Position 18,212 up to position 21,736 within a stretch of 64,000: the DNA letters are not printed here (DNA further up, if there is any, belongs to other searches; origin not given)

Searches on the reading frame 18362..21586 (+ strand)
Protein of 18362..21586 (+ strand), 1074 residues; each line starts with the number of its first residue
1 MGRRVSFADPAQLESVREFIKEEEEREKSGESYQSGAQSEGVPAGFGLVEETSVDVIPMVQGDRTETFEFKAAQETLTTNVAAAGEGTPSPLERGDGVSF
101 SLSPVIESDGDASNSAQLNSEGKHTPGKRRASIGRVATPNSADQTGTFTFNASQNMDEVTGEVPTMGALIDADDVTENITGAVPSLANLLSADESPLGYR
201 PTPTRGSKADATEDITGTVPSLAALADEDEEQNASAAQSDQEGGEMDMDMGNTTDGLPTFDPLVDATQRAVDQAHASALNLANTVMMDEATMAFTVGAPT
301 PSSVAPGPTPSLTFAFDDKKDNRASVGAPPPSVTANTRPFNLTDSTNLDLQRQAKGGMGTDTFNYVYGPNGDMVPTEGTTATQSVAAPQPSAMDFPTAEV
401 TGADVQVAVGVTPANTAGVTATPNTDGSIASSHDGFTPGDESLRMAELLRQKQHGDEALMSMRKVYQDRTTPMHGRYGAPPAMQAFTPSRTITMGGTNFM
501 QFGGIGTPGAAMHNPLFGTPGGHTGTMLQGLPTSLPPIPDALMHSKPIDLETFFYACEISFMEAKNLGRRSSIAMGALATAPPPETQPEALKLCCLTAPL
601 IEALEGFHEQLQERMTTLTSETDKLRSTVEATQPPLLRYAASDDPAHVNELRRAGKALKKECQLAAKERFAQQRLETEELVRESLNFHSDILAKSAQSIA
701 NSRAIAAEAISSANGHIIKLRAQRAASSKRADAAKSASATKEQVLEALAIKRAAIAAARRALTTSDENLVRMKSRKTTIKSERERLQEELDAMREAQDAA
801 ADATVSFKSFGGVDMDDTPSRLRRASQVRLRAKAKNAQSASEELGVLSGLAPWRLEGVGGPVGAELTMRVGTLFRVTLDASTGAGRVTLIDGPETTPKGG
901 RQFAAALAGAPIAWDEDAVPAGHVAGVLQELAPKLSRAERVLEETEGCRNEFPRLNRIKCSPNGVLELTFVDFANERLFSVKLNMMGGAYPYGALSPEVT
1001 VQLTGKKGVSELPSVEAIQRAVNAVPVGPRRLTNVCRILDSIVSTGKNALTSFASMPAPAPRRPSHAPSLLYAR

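Call 33: search_protein_families(library=pfam, proteins=[window:18362-21586:+], max_evalue=0.001)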
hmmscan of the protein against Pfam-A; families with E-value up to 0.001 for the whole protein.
window:18362-21586:+ (1074 aa): 1 family
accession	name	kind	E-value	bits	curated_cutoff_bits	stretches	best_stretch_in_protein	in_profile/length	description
PF08317.16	Spc7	-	2.6e-10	40.4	34.5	1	545-729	3-189/196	Spc7 kinetochore protein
